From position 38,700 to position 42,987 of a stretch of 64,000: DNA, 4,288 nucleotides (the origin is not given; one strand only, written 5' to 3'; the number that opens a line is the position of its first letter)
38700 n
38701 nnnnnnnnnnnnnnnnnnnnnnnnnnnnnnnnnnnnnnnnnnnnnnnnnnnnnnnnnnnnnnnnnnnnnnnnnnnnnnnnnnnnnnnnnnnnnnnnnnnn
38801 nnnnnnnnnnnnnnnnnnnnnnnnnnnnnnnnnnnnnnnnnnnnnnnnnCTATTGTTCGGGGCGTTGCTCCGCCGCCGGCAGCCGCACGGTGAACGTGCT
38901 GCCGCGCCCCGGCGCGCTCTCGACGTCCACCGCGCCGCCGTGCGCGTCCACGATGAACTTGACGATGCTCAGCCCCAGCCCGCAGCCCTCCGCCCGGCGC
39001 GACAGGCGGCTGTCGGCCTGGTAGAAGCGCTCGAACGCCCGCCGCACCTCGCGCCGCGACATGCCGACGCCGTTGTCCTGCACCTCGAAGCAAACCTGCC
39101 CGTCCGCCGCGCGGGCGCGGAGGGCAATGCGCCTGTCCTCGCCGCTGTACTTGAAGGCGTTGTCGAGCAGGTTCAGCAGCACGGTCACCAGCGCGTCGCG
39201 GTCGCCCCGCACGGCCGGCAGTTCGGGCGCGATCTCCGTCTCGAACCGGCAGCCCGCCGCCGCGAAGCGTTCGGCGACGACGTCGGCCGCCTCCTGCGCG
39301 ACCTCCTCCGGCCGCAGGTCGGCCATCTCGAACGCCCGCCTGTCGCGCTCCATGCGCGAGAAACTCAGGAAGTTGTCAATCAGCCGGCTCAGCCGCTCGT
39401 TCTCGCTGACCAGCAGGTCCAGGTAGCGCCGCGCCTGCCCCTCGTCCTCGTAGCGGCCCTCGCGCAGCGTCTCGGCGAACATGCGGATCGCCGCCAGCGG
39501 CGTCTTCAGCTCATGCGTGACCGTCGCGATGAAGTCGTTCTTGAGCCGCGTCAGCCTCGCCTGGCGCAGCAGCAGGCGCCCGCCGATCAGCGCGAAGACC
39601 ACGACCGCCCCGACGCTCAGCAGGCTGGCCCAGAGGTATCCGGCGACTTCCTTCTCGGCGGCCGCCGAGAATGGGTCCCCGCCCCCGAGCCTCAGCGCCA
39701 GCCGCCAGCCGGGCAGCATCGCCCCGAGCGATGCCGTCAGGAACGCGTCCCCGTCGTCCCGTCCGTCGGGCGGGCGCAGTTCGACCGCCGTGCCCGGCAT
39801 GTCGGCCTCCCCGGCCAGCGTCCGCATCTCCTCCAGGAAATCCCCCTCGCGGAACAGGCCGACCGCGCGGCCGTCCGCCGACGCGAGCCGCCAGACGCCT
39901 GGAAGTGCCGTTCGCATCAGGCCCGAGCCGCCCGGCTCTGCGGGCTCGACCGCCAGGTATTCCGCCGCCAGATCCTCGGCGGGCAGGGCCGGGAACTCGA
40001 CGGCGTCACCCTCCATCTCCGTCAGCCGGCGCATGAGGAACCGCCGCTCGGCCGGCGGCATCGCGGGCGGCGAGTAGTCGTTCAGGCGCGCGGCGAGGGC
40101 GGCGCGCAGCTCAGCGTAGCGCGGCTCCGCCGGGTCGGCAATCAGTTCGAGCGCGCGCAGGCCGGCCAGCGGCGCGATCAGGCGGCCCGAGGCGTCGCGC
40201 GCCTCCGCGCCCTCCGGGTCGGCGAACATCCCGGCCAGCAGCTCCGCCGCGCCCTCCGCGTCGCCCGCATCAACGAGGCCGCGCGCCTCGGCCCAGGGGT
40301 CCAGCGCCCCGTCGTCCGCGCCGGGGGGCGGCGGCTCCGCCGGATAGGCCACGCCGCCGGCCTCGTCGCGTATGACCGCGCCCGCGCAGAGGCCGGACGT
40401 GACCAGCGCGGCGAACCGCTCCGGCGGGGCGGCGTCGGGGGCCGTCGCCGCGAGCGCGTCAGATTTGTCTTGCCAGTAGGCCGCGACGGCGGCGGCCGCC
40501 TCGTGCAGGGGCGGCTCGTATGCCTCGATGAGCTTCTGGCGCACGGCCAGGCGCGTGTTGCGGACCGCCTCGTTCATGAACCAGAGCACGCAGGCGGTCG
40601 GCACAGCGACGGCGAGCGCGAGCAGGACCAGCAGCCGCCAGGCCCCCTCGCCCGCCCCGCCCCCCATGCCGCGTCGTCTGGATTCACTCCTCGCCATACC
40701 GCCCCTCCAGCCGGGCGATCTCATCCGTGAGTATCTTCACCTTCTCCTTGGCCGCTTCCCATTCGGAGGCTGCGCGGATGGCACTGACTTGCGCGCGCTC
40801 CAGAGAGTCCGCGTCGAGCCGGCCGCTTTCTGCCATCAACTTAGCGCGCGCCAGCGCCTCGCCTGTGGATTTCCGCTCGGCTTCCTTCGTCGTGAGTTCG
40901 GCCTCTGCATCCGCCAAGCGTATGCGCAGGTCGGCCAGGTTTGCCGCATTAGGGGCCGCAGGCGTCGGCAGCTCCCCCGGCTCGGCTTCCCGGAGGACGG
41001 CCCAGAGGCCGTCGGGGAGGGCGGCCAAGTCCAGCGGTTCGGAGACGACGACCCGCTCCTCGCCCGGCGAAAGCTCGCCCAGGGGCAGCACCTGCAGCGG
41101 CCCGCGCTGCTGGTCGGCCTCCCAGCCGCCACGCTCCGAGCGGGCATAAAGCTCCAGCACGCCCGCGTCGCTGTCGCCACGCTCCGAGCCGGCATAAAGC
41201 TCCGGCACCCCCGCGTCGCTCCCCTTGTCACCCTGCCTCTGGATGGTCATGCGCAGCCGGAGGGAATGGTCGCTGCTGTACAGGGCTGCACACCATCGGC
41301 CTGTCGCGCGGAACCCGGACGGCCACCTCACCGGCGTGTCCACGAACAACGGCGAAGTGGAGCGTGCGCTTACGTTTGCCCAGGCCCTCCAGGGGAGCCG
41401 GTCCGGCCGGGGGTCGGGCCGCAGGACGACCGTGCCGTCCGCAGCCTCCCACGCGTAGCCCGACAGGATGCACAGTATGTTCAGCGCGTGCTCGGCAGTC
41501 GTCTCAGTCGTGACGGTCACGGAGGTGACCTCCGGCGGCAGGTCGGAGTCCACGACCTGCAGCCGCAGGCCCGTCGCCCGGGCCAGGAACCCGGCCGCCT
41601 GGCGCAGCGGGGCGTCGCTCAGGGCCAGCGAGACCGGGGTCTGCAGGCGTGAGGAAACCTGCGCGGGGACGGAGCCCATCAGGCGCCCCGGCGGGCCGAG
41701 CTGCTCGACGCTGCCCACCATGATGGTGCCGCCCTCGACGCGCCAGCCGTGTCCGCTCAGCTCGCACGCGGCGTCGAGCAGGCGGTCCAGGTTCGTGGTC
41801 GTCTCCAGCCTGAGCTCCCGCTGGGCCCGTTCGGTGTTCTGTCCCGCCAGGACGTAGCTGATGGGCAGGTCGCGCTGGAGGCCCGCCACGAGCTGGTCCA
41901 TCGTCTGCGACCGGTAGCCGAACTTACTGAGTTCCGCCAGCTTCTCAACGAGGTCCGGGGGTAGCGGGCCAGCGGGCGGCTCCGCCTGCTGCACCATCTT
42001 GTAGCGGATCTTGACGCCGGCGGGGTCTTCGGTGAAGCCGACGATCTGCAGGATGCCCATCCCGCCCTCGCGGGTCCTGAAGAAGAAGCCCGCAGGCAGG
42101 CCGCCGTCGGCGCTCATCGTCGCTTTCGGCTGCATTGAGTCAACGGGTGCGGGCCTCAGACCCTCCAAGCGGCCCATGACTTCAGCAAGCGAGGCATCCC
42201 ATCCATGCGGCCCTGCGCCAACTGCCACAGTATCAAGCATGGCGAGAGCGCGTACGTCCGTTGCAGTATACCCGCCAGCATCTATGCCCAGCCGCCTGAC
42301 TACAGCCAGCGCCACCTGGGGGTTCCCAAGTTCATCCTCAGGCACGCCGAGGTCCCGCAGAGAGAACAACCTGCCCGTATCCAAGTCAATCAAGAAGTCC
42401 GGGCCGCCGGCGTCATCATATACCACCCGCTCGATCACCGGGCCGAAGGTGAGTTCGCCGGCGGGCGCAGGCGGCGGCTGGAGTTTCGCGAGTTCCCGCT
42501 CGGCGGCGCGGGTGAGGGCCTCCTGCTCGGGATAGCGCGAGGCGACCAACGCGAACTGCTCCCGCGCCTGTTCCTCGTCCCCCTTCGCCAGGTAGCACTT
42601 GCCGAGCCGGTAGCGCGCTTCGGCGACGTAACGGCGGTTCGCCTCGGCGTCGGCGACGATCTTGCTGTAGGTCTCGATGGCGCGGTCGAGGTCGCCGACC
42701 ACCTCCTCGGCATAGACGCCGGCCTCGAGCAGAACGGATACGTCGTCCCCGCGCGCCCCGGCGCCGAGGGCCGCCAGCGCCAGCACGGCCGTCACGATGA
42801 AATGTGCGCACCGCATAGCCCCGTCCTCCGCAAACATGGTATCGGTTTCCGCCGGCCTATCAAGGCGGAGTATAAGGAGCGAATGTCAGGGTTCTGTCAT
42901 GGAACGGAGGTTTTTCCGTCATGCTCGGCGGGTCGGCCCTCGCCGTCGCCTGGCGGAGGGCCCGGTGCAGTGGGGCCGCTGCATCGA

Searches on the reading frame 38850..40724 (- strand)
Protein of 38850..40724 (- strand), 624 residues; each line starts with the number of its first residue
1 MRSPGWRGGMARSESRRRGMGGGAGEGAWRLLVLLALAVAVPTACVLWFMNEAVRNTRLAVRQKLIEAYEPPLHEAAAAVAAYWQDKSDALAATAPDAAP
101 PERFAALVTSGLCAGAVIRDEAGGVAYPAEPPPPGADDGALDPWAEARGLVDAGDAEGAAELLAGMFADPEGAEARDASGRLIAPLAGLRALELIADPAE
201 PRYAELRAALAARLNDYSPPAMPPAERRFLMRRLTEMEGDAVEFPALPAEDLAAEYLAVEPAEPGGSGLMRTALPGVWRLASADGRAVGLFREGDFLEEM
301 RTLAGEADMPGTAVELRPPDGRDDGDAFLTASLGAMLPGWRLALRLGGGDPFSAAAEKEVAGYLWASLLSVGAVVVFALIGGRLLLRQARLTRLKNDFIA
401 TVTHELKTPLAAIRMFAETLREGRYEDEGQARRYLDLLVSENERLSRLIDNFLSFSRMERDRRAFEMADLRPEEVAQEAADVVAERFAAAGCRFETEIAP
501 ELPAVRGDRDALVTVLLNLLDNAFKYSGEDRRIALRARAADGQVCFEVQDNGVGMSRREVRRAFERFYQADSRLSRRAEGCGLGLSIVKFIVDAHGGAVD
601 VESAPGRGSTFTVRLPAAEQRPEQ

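Call 18: search_protein_families(library=pfam, proteins=[window:38850-40724:-], max_evalue=0.01)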
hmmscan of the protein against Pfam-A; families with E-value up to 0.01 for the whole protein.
window:38850-40724:- (624 aa): 5 families
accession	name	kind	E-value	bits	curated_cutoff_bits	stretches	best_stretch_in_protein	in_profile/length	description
PF02518.31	HATPase_c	-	1e-29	103.7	26.4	1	507-618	1-110/111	Histidine kinase-, DNA gyrase B-, and HSP90-like ATPase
PF00512.31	HisKA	-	1.3e-19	70.5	26.9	1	395-459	2-64/66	His Kinase A (phospho-acceptor) domain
PF13589.12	HATPase_c_3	-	0.001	19.5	25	1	514-573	5-62/137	Histidine kinase-, DNA gyrase B-, and HSP90-like ATPase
PF14501.12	HATPase_c_5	-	0.0012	19.2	22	1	511-603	5-90/102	GHKL domain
PF13581.12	HATPase_c_2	-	0.0029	18.1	27.4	1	518-595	38-112/127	Histidine kinase-like ATPase domain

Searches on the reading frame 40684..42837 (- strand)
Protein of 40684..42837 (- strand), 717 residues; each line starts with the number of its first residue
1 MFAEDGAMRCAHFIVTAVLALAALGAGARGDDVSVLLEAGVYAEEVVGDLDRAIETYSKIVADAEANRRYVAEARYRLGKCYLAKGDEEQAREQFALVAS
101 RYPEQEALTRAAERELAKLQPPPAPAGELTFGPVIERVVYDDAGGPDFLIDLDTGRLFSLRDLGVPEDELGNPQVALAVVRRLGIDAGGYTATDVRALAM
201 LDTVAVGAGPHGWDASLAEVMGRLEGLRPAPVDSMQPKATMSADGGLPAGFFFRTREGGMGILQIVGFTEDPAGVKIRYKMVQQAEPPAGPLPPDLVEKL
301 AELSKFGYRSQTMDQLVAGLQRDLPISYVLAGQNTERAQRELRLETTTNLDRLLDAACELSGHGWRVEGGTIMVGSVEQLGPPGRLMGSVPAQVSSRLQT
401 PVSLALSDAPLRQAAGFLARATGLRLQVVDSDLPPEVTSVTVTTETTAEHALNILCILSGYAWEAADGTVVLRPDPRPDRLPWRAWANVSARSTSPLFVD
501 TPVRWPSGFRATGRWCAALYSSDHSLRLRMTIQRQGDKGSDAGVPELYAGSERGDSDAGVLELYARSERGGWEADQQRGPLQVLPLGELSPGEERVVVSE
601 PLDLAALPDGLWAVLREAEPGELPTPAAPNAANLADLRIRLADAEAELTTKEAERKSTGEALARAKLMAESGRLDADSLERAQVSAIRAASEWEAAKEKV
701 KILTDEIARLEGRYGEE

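Call 7: search_protein_families(library=pfam, proteins=[window:40684-42837:-], max_evalue=1)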
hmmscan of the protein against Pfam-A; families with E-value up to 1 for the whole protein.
window:40684-42837:- (717 aa): 11 families
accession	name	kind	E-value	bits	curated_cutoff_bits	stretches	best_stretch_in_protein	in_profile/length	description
PF13174.12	TPR_6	-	4.6e-07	30.5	26.3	1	73-104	1-32/33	Tetratricopeptide repeat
PF14559.12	TPR_19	-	8.7e-05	23.2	25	1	48-108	5-61/68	Tetratricopeptide repeat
PF13424.12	TPR_12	-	0.00015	22.3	30.1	1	47-96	16-69/77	Tetratricopeptide repeat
PF13432.12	TPR_16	-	0.00072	20.4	32.7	1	47-104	10-63/65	Tetratricopeptide repeat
PF13181.12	TPR_8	-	0.00072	20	25.7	1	72-103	1-32/34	Tetratricopeptide repeat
PF07719.23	TPR_2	-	0.0022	18.4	27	1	72-104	1-33/34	Tetratricopeptide repeat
PF00515.34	TPR_1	-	0.0033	17.6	27.8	1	72-95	1-24/34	Tetratricopeptide repeat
PF16068.10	DUF4810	-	0.0082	17.1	34.7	1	48-108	20-81/85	Domain of unknown function (DUF4810)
PF07660.19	STN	-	0.0098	16.1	28.4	1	428-474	4-51/52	Secretin and TonB N terminus short domain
PF16344.10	FecR_C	-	0.021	15.3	24.4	1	406-471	4-69/70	FecR, C-terminal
PF13428.12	TPR_14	-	0.45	11.8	23.5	1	73-112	2-42/44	Tetratricopeptide repeat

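Call 8: search_protein_families(library=ncbifam, proteins=[window:40684-42837:-], max_evalue=1)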
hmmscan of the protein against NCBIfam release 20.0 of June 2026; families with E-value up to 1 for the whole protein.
window:40684-42837:- (717 aa): 9 families
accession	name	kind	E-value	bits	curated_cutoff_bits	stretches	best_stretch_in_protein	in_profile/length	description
TIGR02795.1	tol_pal_ybgF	equivalog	4.6e-06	27.2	90.1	1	48-114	53-118/119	tol-pal system protein YbgF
NF047507.1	TPR_BatC_Lepto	exception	3.7e-05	23.3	175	1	47-108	71-132/214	TPR repeat-containing protein BatC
TIGR02552.1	LcrH_SycD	equivalog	0.00077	19.2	104.8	1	48-114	66-128/136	SycD/LcrH family type III secretion system chaperone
NF008757.0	PRK11788.1-5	equivalog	0.018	14.2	363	1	48-105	83-140/388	lipopolysaccharide assembly protein LapB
NF008068.0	PRK10803.1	equivalog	0.044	13.7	383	1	50-106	159-214/263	cell division protein CpoB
NF053852.1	vesicle_Bd0635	exception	0.13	11.8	250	1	51-114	155-217/223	CpoB-like predatory vesicle lipoprotein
NF058541.1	SusR_regulator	equivalog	0.16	11.2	480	1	48-117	179-248/515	SusR family glycan utilization regulator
NF040959.1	MamA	equivalog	0.2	11.1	200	1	31-105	69-138/204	magnetosome protein MamA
NF052312.1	T9SS_PorW_SprE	equivalog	0.2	10.3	250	1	50-100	120-169/716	type IX secretion system periplasmic lipoprotein PorW/SprE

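Call 28: find_encoding_contigs(protein=window:40684-42837:-, flank=10000, max_places=4)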
Protein window:40684-42837:- (717 aa): no gene with exactly this product is on record in the collection.

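Call 42: find_homologous_proteins(query=window:40687-42837:-, max_evalue=1e-10)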
Query window:40687-42837:- (717 aa): 57 proteins with E <= 1e-10 among 8000 candidates.
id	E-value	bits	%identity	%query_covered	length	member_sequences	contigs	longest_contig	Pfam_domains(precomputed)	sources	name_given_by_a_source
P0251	0.0e+0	1558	100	99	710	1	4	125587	PF13174.13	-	-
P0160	7.0e-124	433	59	25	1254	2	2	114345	PF14559.13,PF13424.13,PF13432.13,PF07719.24,PF13174.13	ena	-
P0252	9.2e-108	380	65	39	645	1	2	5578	PF14559.13,PF13424.13,PF13432.13,PF07719.24,PF13174.13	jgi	-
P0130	2.1e-93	332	47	39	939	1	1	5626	PF14559.13,PF00515.35,PF13181.13,PF07719.24,PF13174.13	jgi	jgi:hypothetical protein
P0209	4.3e-90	321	52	38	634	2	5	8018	PF22434.2,PF13174.13,PF08334.17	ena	-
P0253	8.6e-86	307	53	40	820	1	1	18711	PF13424.13,PF13428.13,PF13174.13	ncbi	-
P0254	2.0e-74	270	37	37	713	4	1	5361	PF13432.13,PF13174.13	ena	-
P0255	1.1e-73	267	37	39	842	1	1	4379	PF14559.13,PF13174.13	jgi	jgi:hypothetical protein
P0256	1.9e-53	200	42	23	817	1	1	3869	-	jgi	jgi:tetratricopeptide (TPR) repeat protein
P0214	1.8e-52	197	36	38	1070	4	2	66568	PF14559.13,PF23914.2,PF00515.35,PF13424.13,PF13432.13,PF13428.13,PF13181.13,PF07719.24,PF13174.13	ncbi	ncbi:MAG: tetratricopeptide repeat protein [Planctomycetota bacterium]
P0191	5.3e-50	189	45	16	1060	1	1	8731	PF02985.29,PF00515.35,PF13424.13,PF13513.13,PF13646.13,PF07719.24,PF13174.13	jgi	-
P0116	4.1e-49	186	51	21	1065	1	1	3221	-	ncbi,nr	ncbi:MAG: hypothetical protein KAX44_01685, partial [Candidatus Brocadiae bacterium]|nr:hypothetical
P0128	8.3e-46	175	43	24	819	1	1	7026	PF13620.13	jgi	-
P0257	3.5e-41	160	35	48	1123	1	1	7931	PF05569.18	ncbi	-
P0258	2.0e-37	147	37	22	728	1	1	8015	PF13424.13,PF13432.13,PF13174.13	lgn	-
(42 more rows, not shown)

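Call 45: find_encoding_contigs(protein=P0252, flank=3000, max_places=2)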
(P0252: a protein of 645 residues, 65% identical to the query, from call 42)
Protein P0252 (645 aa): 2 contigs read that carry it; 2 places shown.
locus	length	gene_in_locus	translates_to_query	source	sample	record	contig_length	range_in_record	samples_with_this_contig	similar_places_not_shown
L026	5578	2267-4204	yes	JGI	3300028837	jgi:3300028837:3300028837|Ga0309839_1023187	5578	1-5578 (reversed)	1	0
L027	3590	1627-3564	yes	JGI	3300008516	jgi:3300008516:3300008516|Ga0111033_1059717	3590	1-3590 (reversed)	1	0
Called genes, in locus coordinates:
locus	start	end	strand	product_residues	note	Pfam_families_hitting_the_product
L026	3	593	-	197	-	?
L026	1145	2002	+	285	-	-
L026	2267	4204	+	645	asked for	PF07719:TPR_2 (faint), PF13174:TPR_6 (faint), PF13424:TPR_12 (faint), PF13432:TPR_16 (weak), PF14559:TPR_19 (weak)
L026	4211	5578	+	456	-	?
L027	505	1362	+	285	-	-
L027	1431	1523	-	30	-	-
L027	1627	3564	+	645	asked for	PF07719:TPR_2 (faint), PF13174:TPR_6 (faint), PF13424:TPR_12 (faint), PF13432:TPR_16 (weak), PF14559:TPR_19 (weak)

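Call 47: find_encoding_contigs(protein=P0251, flank=10000, max_places=4)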
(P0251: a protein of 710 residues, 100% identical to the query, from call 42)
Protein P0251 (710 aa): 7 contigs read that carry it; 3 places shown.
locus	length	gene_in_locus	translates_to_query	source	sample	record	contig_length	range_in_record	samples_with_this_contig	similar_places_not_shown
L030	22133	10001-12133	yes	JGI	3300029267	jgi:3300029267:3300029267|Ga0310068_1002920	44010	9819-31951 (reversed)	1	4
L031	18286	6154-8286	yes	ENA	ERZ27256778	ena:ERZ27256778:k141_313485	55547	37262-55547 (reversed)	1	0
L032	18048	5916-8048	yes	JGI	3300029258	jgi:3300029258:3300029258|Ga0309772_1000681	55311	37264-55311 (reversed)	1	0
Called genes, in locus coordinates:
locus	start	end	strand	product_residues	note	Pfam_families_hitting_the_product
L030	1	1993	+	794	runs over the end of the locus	PF00092:VWA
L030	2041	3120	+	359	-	PF06439:3keto-disac_hyd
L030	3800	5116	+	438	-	PF13424:TPR_12 (faint), PF26549:Tricorn_N, PF07676:PD40 (weak), PF07719:TPR_2 (weak), PF13432:TPR_16 (weak), PF13414:TPR_11, PF14559:TPR_19, PF13431:TPR_17 (weak), +5 more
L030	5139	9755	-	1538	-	PF12796:Ank_2 (weak), PF12796:Ank_2, PF13857:Ank_5, PF12796:Ank_2, PF13857:Ank_5, PF12796:Ank_2, PF13637:Ank_4, PF13620:CarboxypepD_reg, +15 more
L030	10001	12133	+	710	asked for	PF13174:TPR_6 (faint)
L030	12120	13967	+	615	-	PF00512:HisKA, PF02518:HATPase_c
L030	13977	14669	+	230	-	PF00072:Response_reg, PF00486:Trans_reg_C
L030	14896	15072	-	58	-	-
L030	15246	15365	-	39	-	-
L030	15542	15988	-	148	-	-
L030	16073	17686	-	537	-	PF00578:AhpC-TSA, PF08534:Redoxin (weak)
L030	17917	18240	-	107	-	-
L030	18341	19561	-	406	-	-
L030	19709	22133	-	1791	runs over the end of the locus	PF05569:Peptidase_M56, PF00263:Secretin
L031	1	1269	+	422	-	?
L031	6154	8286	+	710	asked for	PF13174:TPR_6 (faint)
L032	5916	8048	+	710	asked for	PF13174:TPR_6 (faint)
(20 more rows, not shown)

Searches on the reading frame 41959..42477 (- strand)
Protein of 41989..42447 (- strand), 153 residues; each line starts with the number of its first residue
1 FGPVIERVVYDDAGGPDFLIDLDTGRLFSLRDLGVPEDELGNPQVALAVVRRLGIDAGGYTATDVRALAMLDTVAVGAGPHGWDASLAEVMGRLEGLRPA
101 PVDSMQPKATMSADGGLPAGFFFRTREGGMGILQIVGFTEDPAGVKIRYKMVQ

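Call 7: search_protein_families(library=pfam, proteins=[window:41989-42447:-], max_evalue=1)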
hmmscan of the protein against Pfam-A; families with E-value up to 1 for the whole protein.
seq(153 aa): 1 family
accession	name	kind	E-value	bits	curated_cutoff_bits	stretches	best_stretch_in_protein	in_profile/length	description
PF13466.11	STAS_2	-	0.052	14.2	29.2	1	47-94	23-70/80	STAS domain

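Call 67: predict_structure(alignment_id=A4)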
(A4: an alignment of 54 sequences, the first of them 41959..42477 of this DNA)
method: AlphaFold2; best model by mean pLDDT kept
length: 173 residues; sequences in the alignment: 54
mean_pLDDT: 90.8   pTM: 0.85
mean pLDDT of the five models: 90.8, 89.7, 89.6, 88.6, 88.5
residues with pLDDT >= 90: 127; 70-90: 40; 50-70: 6; < 50: 0
segments of 3 or more residues with pLDDT < 50: none
pLDDT, mean of each block of 10 residues (from residue 1): 81 97 87 96 92 91 94 87 93 96 92 74 91 96 96 95 90 79
secondary structure, 60 per line:
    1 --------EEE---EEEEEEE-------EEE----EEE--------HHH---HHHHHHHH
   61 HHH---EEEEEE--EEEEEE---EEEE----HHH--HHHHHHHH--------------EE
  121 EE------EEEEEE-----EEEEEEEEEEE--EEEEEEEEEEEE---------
elements in order: E9-11 E15-21 E29-31 E36-38 H53-63 E67-72 E75-80 E84-87 H97-104 E119-122 E129-134 E140-150 E153-164
